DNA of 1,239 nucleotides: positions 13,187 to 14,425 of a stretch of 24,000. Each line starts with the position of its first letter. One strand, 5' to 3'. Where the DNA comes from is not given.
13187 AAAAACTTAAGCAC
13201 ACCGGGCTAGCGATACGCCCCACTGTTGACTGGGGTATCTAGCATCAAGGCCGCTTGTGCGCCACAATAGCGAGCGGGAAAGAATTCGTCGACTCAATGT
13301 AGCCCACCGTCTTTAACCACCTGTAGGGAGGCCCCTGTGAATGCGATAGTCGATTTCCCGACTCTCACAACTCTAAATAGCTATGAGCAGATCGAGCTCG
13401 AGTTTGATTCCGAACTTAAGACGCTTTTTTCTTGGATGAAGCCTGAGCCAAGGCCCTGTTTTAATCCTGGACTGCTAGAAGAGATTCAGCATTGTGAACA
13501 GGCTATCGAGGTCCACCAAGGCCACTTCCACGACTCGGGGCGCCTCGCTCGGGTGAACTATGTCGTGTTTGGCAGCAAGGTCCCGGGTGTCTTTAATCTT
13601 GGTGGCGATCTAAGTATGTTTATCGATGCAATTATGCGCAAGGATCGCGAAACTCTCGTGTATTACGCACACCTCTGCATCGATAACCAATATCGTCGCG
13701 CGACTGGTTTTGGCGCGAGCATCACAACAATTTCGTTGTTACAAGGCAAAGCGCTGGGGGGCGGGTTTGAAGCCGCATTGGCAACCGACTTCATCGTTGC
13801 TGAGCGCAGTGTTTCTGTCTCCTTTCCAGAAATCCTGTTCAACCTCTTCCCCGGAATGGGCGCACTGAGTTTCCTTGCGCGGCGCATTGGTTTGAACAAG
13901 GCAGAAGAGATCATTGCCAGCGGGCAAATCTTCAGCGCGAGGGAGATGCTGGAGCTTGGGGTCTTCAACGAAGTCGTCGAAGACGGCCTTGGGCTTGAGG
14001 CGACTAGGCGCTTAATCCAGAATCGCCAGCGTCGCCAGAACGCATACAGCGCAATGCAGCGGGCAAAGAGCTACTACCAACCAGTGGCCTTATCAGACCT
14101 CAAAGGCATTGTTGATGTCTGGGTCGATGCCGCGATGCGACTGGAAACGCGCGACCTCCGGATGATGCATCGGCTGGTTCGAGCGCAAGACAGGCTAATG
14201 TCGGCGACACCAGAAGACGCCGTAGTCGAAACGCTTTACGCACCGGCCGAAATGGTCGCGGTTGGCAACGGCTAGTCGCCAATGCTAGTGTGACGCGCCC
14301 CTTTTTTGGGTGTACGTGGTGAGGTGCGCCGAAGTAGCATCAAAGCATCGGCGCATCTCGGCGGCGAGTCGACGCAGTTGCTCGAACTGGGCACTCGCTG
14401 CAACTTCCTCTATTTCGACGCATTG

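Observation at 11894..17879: DSF-type (rpf) signalling genes physically joined to an AHL-type LuxR solo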

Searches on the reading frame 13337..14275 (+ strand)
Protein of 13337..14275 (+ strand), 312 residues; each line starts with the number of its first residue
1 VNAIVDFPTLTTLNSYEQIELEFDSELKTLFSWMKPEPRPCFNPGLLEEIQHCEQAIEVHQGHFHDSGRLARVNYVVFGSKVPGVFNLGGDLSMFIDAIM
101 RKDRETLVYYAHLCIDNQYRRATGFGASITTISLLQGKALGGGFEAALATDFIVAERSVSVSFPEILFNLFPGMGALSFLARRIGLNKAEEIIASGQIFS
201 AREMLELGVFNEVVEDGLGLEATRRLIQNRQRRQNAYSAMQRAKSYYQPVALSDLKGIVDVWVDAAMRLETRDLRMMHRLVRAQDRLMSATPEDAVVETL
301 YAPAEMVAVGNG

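Call 4: search_protein_families(library=pfam, proteins=[window:13337-14275:+], max_evalue=0.01)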
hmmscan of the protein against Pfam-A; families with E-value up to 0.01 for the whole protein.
window:13337-14275:+ (312 aa): 2 families
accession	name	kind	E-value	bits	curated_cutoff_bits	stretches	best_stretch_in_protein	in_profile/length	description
PF00378.25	ECH_1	-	2.4e-21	76.6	27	1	73-233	41-193/251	Enoyl-CoA hydratase/isomerase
PF16113.10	ECH_2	-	2.4e-10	40.9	27.2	1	72-244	35-203/335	Enoyl-CoA hydratase/isomerase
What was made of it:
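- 13337..14275 (+): RpfF-family DSF-synthase-like crotonase (312 aa, GTG start). Pfam ECH_1 (call 4).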

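Call 5: search_protein_families(library=ncbifam, proteins=[window:13337-14275:+], max_evalue=0.001)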
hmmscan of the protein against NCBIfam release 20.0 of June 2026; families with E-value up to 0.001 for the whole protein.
window:13337-14275:+ (312 aa): 63 families (the best 25 are shown)
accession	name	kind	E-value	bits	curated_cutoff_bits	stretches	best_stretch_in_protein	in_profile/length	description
NF006452.0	PRK08788.1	equivalog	7.9e-105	350.1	177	1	11-290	12-286/291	crotonase/enoyl-CoA hydratase family protein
NF053515.1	SgnlFctrSynRpfF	equivalog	3.4e-65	220.1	550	1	39-287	41-283/288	diffusible signal factor synthase RpfF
NF008727.0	PRK11730.1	equivalog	9.6e-21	73.8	870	1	85-256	63-228/717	fatty acid oxidation complex subunit alpha FadB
TIGR02437.1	FadB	equivalog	2.9e-18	65.6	933.55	1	84-255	62-227/714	fatty acid oxidation complex subunit alpha FadB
NF051848.1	EnCoAHydtEchA19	equivalog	1.3e-17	64.2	400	1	125-227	92-194/258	enoyl-CoA hydratase EchA19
NF005804.0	PRK07659.1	equivalog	2.6e-17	63.2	311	1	85-269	61-236/260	enoyl-CoA hydratase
NF006100.0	PRK08252.1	subfamily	3e-17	63.1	282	1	132-242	95-203/254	crotonase/enoyl-CoA hydratase family protein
NF005498.0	PRK07112.1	equivalog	1.6e-16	60.6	250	1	13-268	3-229/258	enoyl-CoA hydratase/isomerase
NF008363.0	PRK11154.1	equivalog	1.9e-16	59.4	869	1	71-242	50-217/708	fatty acid oxidation complex subunit alpha FadJ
NF006007.0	PRK08138.1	subfamily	2.4e-16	59.9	355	1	131-229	101-199/261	enoyl-CoA hydratase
NF006566.0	PRK09076.1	subfamily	5.9e-16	58.9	286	1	72-232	48-201/260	enoyl-CoA hydratase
NF042430.2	EnCoAhydt_DpgD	equivalog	3.1e-15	56.3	400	1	124-217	91-184/258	enoyl-CoA-hydratase DpgD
NF004475.0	PRK05809.1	subfamily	3.2e-15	56.3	394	1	131-246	100-213/260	short-chain-enoyl-CoA hydratase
NF046063.1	oxepin_alt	equivalog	3.5e-15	56.2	300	1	129-246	96-211/254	oxepin-CoA hydrolase, alternative type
NF050134.1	TdecoylIsomFabM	equivalog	4.2e-15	55.9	400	1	50-242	28-213/261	trans-2-decenoyl-ACP isomerase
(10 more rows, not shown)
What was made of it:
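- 13337..14275 (+): NCBIfam PRK08788 350 bits (call 5).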

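Call 6: search_solved_structures(query=window:13337-14275:+, max_evalue=0.001, show_alignments=2)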
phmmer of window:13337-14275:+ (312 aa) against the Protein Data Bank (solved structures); distinct sequences matched with E-value up to 0.001: 136 (the best 60 are shown).
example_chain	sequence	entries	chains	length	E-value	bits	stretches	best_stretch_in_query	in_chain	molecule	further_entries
6dgn_A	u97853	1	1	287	6.2e-56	193.3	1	24-289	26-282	RpfF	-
5fus_A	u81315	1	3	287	7.1e-56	193.1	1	24-289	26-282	Putative enoyl CoA hydratase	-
3m6m_A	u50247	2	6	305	4e-52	180.8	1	39-287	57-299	RpfF protein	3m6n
7zq7_A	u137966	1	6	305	5.5e-49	170.5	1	38-286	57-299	Crotonase/enoyl-CoA hydratase family protein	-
2pbp_A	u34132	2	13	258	6e-15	58.8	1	131-228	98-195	Enoyl-CoA hydratase subunit I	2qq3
1wdk_A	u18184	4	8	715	1.4e-13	54.3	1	80-232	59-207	Fatty oxidation complex alpha subunit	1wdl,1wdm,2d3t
6tnm_A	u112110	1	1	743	3.2e-13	53.1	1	85-262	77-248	Fatty acid oxidation complex subunit alpha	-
3r0o_A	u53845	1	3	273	6.4e-13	52.1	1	130-228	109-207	Carnitinyl-CoA dehydratase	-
1hzd_A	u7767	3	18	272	8.8e-13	51.7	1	72-225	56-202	AU-BINDING PROTEIN/ENOYL-COA HYDRATASE | Methylglutaconyl-CoA hydratase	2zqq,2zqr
4di1_A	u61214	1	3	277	3.1e-12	49.9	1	130-215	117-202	Enoyl-CoA hydratase EchA17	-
9ula_A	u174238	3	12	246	5.8e-12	49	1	127-218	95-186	Enoyl-CoA hydratase/isomerase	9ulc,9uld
28bq_A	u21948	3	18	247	5.8e-12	49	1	127-218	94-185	Enoyl-CoA hydratase/isomerase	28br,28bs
7eum_C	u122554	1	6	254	6e-12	48.9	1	127-218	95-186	Enoyl-CoA hydratase/isomerase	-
5zai_A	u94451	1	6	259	7.9e-12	48.5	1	128-231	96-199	3-hydroxypropionyl-coenzyme A dehydratase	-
5wyb_B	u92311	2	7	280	1.1e-11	48.1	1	77-234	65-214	Probable enoyl-CoA hydratase/isomerase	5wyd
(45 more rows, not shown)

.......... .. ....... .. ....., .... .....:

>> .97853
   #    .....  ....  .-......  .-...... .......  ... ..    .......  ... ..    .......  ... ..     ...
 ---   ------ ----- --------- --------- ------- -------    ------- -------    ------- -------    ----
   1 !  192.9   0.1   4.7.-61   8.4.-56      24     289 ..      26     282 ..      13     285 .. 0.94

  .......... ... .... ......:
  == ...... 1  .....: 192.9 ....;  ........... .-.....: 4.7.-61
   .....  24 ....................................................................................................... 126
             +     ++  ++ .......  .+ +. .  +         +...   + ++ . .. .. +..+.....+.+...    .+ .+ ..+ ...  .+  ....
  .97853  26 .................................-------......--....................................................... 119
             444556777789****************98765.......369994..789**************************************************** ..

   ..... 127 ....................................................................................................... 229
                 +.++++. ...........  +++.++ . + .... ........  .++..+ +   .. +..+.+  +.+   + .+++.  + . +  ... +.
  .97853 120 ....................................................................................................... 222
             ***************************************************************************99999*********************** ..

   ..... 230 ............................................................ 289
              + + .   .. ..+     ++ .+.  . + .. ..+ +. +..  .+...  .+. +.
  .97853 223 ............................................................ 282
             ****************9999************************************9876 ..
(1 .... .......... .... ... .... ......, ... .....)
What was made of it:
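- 13337..14275 (+): Best PDB matches are RpfF 6dgn/5fus/3m6m (call 6).
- On RpfF / DSF synthase (crotonase superfamily): PDB: RpfF entries 6dgn/5fus at 6e-56 and 3m6m at 4e-52, with the next crotonase at 6e-15 (call 6).
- Closest known: Burkholderia cenocepacia BDSF system. Same: It is the closest solved structure to the synthase (5fus/6dgn, E 6e-56, call 6).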

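Call 7: find_encoding_contigs(protein=window:13337-14275:+, flank=10000, max_places=6)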
Protein window:13337-14275:+ (312 aa): 9 contigs read that carry it; 6 places shown.
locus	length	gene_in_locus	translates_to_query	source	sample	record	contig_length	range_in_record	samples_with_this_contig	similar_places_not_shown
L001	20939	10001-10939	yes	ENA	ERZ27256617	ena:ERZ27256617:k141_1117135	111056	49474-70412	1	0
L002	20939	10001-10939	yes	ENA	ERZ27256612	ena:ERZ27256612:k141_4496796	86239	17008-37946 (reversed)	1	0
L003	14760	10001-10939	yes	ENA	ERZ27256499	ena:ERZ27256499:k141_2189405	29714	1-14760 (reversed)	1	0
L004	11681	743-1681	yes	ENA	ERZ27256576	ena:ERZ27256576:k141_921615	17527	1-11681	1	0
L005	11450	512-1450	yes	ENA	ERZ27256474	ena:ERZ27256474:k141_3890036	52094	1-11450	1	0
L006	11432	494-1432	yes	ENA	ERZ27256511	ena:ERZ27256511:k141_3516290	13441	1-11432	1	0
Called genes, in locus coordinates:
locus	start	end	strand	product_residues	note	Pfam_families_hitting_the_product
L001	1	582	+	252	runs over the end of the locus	PF07786:HGSNAT_cat, PF01757:Acyl_transf_3 (faint)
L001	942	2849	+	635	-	PF02824:TGS, PF07973:tRNA_SAD, PF00587:tRNA-synt_2b, PF03129:HGTP_anticodon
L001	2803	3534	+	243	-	PF05198:IF3_N, PF00707:IF3_C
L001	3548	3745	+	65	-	PF01632:Ribosomal_L35p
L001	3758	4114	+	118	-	PF00453:Ribosomal_L20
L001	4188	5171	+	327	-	PF02912:Phe_tRNA-synt_N, PF01409:tRNA-synt_2d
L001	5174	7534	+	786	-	PF01588:tRNA_bind, PF03483:B3_4, PF03484:B5, PF17759:tRNA_synthFbeta, PF03147:FDX-ACB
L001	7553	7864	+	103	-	PF00216:Bac_DNA_binding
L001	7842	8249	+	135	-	PF00376:MerR, PF13411:MerR_1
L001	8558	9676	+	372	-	PF00072:Response_reg, PF13487:HD_5, PF01966:HD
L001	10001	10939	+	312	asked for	PF00378:ECH_1, PF16113:ECH_2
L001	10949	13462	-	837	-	PF00512:HisKA, PF02518:HATPase_c, PF00072:Response_reg, PF01627:Hpt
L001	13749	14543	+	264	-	PF03472:Autoind_bind, PF00196:GerE, PF08281:Sigma70_r4_2 (weak)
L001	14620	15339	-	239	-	PF04376:ATE_N, PF04377:ATE_C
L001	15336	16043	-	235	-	PF03588:Leu_Phe_trans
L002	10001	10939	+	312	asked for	PF00378:ECH_1, PF16113:ECH_2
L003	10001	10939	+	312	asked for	PF00378:ECH_1, PF16113:ECH_2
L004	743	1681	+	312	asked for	PF00378:ECH_1, PF16113:ECH_2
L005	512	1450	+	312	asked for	PF00378:ECH_1, PF16113:ECH_2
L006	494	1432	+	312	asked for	PF00378:ECH_1, PF16113:ECH_2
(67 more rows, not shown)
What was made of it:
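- Checked: The finding's coordinates match the gene-caller coordinates of identical metagenome contigs (call 7). rpfF and the kinase are convergent, with 9 nt between their stop codons.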

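Call 8: find_homologous_proteins(query=window:13337-14275:+, max_evalue=1e-10)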
Query window:13337-14275:+ (312 aa): 7496 proteins with E <= 1e-10 among 8000 candidates; the best 120 are listed.
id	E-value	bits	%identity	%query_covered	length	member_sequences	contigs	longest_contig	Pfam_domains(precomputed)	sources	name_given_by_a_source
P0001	2.4e-203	692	100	100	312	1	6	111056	PF00378.26,PF16113.11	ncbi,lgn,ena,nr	ncbi:MAG TPA: crotonase/enoyl-CoA hydratase family protein [Casimicrobiaceae bacterium]|nr:crotonase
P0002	5.7e-203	691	100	100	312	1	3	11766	PF00378.26,PF16113.11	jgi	-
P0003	8.7e-203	690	100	100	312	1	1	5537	PF00378.26,PF16113.11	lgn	-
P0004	2.1e-202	689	99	100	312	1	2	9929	PF00378.26,PF16113.11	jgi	-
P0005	8.3e-198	674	97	100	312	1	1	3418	PF00378.26,PF16113.11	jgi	-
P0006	1.6e-190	650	91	100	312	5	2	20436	PF00378.26,PF16113.11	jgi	jgi:DSF synthase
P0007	1.6e-164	565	80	100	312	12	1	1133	PF00378.26,PF16113.11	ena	-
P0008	7.8e-163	559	78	100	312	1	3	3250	PF00378.26,PF16113.11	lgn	-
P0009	2.5e-160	551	77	100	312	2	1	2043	PF00378.26,PF16113.11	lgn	-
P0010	8.9e-160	549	77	100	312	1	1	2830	PF00378.26,PF16113.11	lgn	-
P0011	9.5e-160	549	78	100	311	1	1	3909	PF00378.26,PF16113.11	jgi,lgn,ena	-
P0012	2.5e-159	548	78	100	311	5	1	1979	PF00378.26,PF16113.11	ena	-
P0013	1.9e-158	545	78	100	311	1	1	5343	PF00378.26,PF16113.11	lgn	-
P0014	9.6e-158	542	77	100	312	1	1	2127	PF00378.26,PF16113.11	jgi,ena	-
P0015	7.6e-157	539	76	100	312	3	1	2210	PF00378.26,PF16113.11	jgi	-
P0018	8.9e-154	529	75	100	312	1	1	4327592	PF00378.26,PF16113.11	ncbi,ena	-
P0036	5.1e-137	474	67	100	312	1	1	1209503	PF00378.26,PF16113.11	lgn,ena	-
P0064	2.2e-124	433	61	99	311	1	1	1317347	PF00378.26,PF16113.11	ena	-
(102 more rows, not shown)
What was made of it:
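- On RpfF / DSF synthase (crotonase superfamily): Many close homologues are named 'DSF synthase' by JGI (call 8).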

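Call 10: find_encoding_contigs(protein=P0018, flank=8000, max_places=2)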
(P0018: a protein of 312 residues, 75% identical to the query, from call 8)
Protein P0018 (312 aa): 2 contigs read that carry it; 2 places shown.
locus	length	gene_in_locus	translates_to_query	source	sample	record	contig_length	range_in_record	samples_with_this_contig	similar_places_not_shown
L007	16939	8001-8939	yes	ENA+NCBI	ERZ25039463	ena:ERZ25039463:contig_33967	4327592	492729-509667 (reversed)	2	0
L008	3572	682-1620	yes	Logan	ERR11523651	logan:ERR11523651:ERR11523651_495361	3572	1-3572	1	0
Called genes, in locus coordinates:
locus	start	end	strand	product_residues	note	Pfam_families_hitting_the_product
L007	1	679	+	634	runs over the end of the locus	PF02824:TGS, PF07973:tRNA_SAD, PF00587:tRNA-synt_2b, PF03129:HGTP_anticodon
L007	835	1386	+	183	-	PF05198:IF3_N, PF00707:IF3_C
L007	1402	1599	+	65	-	PF01632:Ribosomal_L35p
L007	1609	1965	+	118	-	PF00453:Ribosomal_L20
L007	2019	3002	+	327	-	PF02912:Phe_tRNA-synt_N, PF01409:tRNA-synt_2d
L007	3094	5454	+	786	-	PF01588:tRNA_bind, PF03483:B3_4, PF03484:B5, PF17759:tRNA_synthFbeta, PF03147:FDX-ACB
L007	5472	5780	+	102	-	PF00216:Bac_DNA_binding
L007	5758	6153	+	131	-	PF00376:MerR, PF13411:MerR_1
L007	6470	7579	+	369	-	PF00072:Response_reg, PF13487:HD_5, PF01966:HD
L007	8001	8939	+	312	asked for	PF00378:ECH_1, PF16113:ECH_2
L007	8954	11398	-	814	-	PF00512:HisKA, PF02518:HATPase_c, PF00072:Response_reg, PF01627:Hpt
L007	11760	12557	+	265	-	PF03472:Autoind_bind, PF00196:GerE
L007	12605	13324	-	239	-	PF04376:ATE_N, PF04377:ATE_C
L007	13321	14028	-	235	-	PF03588:Leu_Phe_trans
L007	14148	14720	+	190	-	PF03352:Adenine_glyco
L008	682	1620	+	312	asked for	PF00378:ECH_1, PF16113:ECH_2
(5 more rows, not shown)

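Call 11: find_encoding_contigs(protein=P0036, flank=8000, max_places=2)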
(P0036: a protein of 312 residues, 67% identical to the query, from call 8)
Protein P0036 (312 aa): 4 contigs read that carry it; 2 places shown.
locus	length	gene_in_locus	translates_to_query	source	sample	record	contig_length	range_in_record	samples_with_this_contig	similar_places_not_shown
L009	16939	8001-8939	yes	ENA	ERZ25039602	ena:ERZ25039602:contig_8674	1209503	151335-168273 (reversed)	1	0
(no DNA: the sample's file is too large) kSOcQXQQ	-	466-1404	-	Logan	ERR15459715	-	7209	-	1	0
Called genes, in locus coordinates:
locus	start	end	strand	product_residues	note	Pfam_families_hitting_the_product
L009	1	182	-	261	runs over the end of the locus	PF03781:FGE-sulfatase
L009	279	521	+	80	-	-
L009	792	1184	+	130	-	-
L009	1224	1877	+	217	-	PF02798:GST_N, PF13417:GST_N_3, PF13409:GST_N_2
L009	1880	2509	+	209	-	PF01161:PBP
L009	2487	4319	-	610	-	PF17899:Peptidase_M61_N, PF05299:Peptidase_M61, PF17820:PDZ_6 (faint)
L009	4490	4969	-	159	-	-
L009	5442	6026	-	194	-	PF03352:Adenine_glyco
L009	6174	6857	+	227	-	PF03588:Leu_Phe_trans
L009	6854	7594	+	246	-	PF04376:ATE_N, PF04377:ATE_C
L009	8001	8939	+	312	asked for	PF00378:ECH_1, PF16113:ECH_2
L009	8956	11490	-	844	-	PF00512:HisKA, PF02518:HATPase_c, PF00072:Response_reg, PF01627:Hpt (weak)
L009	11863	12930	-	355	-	PF00364:Biotin_lipoyl, PF00198:2-oxoacid_dh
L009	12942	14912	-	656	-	PF00676:E1_dh, PF02779:Transket_pyr, PF02780:Transketolase_C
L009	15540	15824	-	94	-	PF13487:HD_5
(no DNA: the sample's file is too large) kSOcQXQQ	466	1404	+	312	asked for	PF00378:ECH_1, PF16113:ECH_2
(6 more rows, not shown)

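Call 12: find_encoding_contigs(protein=P0064, flank=8000, max_places=2)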
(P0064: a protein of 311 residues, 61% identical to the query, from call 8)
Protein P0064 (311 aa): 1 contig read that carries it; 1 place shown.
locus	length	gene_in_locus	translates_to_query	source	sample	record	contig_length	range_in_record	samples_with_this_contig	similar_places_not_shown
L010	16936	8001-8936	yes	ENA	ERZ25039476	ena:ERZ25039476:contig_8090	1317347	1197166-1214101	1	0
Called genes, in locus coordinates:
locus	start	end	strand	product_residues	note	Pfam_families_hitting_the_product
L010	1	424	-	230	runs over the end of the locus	-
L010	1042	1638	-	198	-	-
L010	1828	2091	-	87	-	PF01565:FAD_binding_4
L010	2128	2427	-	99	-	-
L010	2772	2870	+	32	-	-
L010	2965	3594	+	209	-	PF01161:PBP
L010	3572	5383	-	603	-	PF17899:Peptidase_M61_N, PF05299:Peptidase_M61, PF17820:PDZ_6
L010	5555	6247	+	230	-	PF04654:DUF599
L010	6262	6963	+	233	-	PF03588:Leu_Phe_trans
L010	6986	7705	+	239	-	PF04376:ATE_N, PF04377:ATE_C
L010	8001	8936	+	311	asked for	PF00378:ECH_1, PF16113:ECH_2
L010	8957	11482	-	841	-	PF00512:HisKA, PF02518:HATPase_c, PF00072:Response_reg, PF01627:Hpt (weak)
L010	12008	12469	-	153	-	PF22817:ApeP-like (weak), PF07977:FabA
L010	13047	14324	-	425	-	PF00155:Aminotran_1_2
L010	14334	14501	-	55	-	-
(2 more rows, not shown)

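Call 21: find_related_loci(query=A1, collection=genome_contigs, flank=10000)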
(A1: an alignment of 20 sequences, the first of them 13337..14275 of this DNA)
Query A1 (312 aa) in genome_contigs; peptide patterns used: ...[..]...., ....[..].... (x = any residue, [..] = any of these).
599 stretches matched a pattern (row limit reached: there are more); 593 encode a relative of the query (tblastn E <= 1e-3); the best 80 are kept; 80 distinct loci.
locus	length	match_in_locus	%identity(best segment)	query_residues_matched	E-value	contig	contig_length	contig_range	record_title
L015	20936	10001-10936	69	1-312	2e-150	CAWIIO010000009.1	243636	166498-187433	MAG: uncultured beta proteobacterium isolate MFD04944.bin.1.137 genome assembly, contig: contig_58346, whole genome shot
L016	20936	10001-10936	67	1-312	1e-146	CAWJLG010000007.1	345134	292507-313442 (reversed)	MAG: uncultured beta proteobacterium isolate MFD05942.bin.1.21 genome assembly, contig: contig_18744, whole genome shotg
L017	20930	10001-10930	60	1-308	1e-129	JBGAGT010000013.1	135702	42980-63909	MAG: Casimicrobiaceae bacterium isolate MAG_MBR_H125.86 MBRH125-86_opera_contig_713, whole genome shotgun sequence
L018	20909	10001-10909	60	1-303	2e-127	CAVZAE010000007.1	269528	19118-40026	MAG: uncultured beta proteobacterium isolate MFD02134.bin.1.117 genome assembly, contig: contig_23776, whole genome shot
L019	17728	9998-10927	58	1-310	1e-126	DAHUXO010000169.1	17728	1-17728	MAG TPA_asm: Betaproteobacteria bacterium isolate clean1652 k141_178588, whole genome shotgun sequence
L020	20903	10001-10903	60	1-301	4e-126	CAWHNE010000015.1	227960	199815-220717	MAG: uncultured beta proteobacterium isolate MFD02809.bin.1.145 genome assembly, contig: contig_29677, whole genome shot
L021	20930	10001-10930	58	1-310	4e-125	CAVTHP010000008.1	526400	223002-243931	MAG: uncultured beta proteobacterium isolate MFD05942.bin.2.97 genome assembly, contig: contig_21694, whole genome shotg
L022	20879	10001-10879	62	11-302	7e-124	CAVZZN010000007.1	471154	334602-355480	MAG: uncultured beta proteobacterium isolate MFD05942.bin.1.417 genome assembly, contig: contig_31756, whole genome shot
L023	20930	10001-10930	57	1-310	2e-123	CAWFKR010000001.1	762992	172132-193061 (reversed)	MAG: uncultured proteobacterium isolate MFD01872.bin.1.112 genome assembly, contig: contig_104715, whole genome shotgun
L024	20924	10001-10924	57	1-307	8e-123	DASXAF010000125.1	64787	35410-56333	MAG TPA_asm: Casimicrobiaceae bacterium isolate SMAG_U3758 k141_2587527, whole genome shotgun sequence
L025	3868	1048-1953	59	1-302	1e-124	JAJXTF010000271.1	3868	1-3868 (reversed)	MAG: Proteobacteria bacterium isolate BP4.bin38 NODE_39209_length_3868_cov_2.048383, whole genome shotgun sequence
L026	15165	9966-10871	59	1-302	5e-119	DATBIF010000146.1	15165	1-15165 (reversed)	MAG TPA_asm: Steroidobacteraceae bacterium isolate SMAG_U3887 k141_2152776, whole genome shotgun sequence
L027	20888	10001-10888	58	1-297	5e-119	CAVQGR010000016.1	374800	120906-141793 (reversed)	MAG: uncultured beta proteobacterium isolate MFD09779.bin.3.448 genome assembly, contig: contig_6516, whole genome shotg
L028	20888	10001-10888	58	1-297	2e-120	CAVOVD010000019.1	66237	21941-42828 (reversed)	MAG: uncultured beta proteobacterium isolate MFD09779.bin.2.191 genome assembly, contig: contig_68296, whole genome shot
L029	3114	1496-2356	49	1-287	3e-90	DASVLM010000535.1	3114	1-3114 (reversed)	MAG TPA_asm: Noviherbaspirillum sp. isolate SMAG_U3073 k141_353499, whole genome shotgun sequence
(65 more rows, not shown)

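Call 26: search_protein_families(library=pfam, proteins=[L016:15908-16912:+, L016:16988-18445:+, L017:15320-17185:+, L017:18209-19996:+, L018:14275-14985:+, L020:13877-14824:+, L016:13677-14732:-], max_evalue=0.001)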
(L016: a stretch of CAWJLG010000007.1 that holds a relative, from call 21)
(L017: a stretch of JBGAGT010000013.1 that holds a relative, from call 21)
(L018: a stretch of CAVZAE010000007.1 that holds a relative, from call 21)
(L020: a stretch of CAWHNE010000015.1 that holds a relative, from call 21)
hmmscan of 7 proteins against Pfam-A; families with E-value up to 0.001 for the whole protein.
L016:15908-16912:+ (335 aa): 1 family
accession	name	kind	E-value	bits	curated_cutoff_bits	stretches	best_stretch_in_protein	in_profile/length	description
PF03401.19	TctC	-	8.1e-70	235.9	27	1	59-330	2-272/274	Tripartite tricarboxylate transporter family receptor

L016:16988-18445:+ (486 aa): 2 families
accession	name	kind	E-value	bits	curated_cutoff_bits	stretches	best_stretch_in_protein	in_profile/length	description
PF00501.34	AMP-binding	-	7e-34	117.7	29.9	1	8-338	2-383/384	AMP-binding enzyme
PF13193.12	AMP-binding_C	-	1.5e-08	35.8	24.5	1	390-462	2-76/76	AMP-binding enzyme C-terminal domain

L017:15320-17185:+ (622 aa): 5 families
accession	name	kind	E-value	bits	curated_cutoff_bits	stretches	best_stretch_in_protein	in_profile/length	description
PF12806.12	Acyl-CoA_dh_C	-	5e-29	101.4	30.3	1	490-617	1-123/124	Acetyl-CoA dehydrogenase C-terminal like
PF00441.29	Acyl-CoA_dh_1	-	3.9e-24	85.9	22.4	1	307-474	1-145/150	Acyl-CoA dehydrogenase, C-terminal domain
PF02770.24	Acyl-CoA_dh_M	-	1.2e-09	38.7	33.3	1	185-288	2-90/97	Acyl-CoA dehydrogenase, middle domain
PF02771.21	Acyl-CoA_dh_N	-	1.5e-08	35.4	22.9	1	61-180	5-113/113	Acyl-CoA dehydrogenase, N-terminal domain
PF22924.1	ACOX_C_alpha1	-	0.00012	22.4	27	1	317-468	4-158/169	Acyl-CoA oxidase, C-alpha1 domain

L017:18209-19996:+ (596 aa): 2 families
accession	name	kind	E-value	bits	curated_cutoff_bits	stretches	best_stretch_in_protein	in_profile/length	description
PF18885.6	DUF5648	-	1.9e-11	44.8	25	1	448-590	3-129/134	Domain of unknown function (DUF5648)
PF03403.19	PAF-AH_p_II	-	0.00014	21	20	1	177-221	96-138/372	Platelet-activating factor acetylhydrolase, isoform II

L018:14275-14985:+ (237 aa): 2 families
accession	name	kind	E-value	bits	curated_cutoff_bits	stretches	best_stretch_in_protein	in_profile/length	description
PF08541.16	ACP_syn_III_C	-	4.1e-36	123.5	26.6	1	147-236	1-90/90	3-Oxoacyl-[acyl-carrier-protein (ACP)] synthase III C terminal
PF08545.16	ACP_syn_III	-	1.5e-27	95.7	24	1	36-107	7-80/80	3-Oxoacyl-[acyl-carrier-protein (ACP)] synthase III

L020:13877-14824:+ (316 aa): 2 families
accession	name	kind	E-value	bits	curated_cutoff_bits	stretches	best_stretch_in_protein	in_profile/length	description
PF00561.26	Abhydrolase_1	-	1.3e-15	58.2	25.8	1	32-253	2-227/245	alpha/beta hydrolase fold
PF12146.15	Hydrolase_4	-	4.7e-13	49.4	27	1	33-160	6-133/239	Serine aminopeptidase, S33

L016:13677-14732:- (352 aa): 3 families
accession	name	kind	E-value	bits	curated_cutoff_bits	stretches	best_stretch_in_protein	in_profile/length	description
PF12146.15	Hydrolase_4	-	3.4e-10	40.1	27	1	86-175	7-93/239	Serine aminopeptidase, S33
PF12697.13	Abhydrolase_6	-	2.7e-07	31.9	26.3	1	87-265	2-165/217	Alpha/beta hydrolase family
PF00561.26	Abhydrolase_1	-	1.3e-05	25.5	25.8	1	86-173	3-84/245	alpha/beta hydrolase fold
